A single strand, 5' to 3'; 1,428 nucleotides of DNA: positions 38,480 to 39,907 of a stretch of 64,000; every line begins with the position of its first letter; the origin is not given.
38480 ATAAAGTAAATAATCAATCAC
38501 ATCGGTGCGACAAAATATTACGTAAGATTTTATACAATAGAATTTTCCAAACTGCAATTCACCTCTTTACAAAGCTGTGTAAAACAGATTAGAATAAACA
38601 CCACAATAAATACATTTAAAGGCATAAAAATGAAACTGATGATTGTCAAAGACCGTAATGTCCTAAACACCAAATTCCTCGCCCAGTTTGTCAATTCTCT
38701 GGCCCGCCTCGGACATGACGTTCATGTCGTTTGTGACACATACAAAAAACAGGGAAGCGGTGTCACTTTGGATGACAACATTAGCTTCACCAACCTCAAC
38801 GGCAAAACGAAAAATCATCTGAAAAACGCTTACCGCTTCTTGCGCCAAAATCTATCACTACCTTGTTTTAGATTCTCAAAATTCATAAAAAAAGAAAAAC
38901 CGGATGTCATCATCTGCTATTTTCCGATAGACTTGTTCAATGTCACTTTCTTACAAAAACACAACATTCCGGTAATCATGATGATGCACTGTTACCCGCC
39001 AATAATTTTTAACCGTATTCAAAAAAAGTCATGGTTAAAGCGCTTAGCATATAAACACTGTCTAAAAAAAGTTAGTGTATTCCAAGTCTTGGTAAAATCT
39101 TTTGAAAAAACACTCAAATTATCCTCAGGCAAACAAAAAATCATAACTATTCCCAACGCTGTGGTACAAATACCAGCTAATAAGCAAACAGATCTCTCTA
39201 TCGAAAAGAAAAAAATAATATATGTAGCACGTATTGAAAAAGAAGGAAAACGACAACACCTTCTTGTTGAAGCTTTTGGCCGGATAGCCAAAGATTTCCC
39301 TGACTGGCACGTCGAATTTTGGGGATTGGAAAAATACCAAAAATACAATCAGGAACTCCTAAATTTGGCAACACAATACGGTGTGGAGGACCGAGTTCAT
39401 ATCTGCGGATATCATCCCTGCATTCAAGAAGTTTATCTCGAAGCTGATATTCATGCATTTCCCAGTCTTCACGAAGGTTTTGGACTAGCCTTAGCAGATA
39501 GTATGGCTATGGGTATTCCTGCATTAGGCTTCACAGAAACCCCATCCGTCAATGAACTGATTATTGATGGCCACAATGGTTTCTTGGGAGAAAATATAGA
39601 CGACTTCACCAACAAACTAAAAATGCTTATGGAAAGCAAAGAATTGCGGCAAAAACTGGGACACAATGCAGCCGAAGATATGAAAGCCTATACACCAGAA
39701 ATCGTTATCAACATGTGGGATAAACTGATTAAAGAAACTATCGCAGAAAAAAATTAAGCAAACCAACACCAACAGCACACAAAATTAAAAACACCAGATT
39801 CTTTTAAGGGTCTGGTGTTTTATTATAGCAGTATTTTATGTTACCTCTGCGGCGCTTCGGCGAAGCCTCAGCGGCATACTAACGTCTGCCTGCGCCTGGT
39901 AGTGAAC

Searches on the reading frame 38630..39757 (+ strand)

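Call 13: search_protein_families(library=ncbifam, proteins=[window:38630-39757:+], max_evalue=0.00001)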
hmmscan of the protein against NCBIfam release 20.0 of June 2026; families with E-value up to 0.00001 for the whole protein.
window:38630-39757:+ (375 aa): 20 families
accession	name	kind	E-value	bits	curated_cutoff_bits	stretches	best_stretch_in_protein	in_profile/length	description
NF047880.1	glyco_SdgA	exception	6.5e-26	90.9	800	1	20-367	145-487/488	serine-aspartate repeat adhesin O-glycosyltransferase SdgA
NF047881.1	glyco_SdgB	exception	1.4e-25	89.9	800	1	33-368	158-494/496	serine-aspartate repeat adhesin O-glycosyltransferase SdgB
TIGR03999.1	thiol_BshA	equivalog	8.4e-18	64.4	273.7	1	159-370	157-373/375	N-acetyl-alpha-D-glucosaminyl L-malate synthase BshA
NF041876.1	EPS_EpsE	equivalog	2.5e-14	53.3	400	1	193-350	214-375/389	exopolysaccharide biosynthesis GT4 family glycosyltransferase EpsE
NF041010.1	glycosy_Agl16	equivalog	3.3e-13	49.2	575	1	109-355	101-336/352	glycosylation protein Agl16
NF050056.1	ProtGlycPglH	equivalog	4.7e-13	48.9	600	1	19-369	21-352/354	GalNAc-alpha-(1->4)-GalNAc-alpha-(1->3)-diNAcBac-PP-undecaprenol alpha-1,4-N-acetyl-D-galactosaminyltransferase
NF007396.0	PRK09922.1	equivalog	5.1e-13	48.6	385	1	79-341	75-331/361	lipopolysaccharide 1,6-galactosyltransferase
NF038295.1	EPS_HpsP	equivalog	9.4e-13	47.9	550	1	169-352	176-368/388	hormogonium polysaccharide biosynthesis glycosyltransferase HpsP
NF050063.1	ProtGlycPglJ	equivalog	1.1e-12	47.8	500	1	123-355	120-351/363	N-acetylgalactosamine-N,N'-diacetylbacillosaminyl-diphospho-undecaprenol 4-alpha-N-acetylgalactosaminyltransferase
NF038255.1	exopoly_VpsD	equivalog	1.2e-11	44.1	300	1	40-299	56-310/381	VpsD family glycosyltransferase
NF038229.1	Glyco4_Geo_Pelo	equivalog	3e-11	42.9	400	1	163-370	127-336/338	GPMC system family 4 glycosyltransferase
TIGR04047.1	MSMEG_0565_glyc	hypoth_equivalog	7.8e-11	41.7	259.85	1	201-337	201-342/373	MSMEG_0565 family glycosyltransferase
TIGR03449.1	mycothiol_MshA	equivalog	1e-10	41.1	462.5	1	189-358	216-391/406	D-inositol-3-phosphate glycosyltransferase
TIGR02918.1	TIGR02918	equivalog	1.8e-10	40.2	574.6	1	152-368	283-498/500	accessory Sec system glycosyltransferase GtfA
NF049988.1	MGlcDAGSynMgs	equivalog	6.2e-10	39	400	1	189-374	207-391/398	alpha-monoglucosyldiacylglycerol synthase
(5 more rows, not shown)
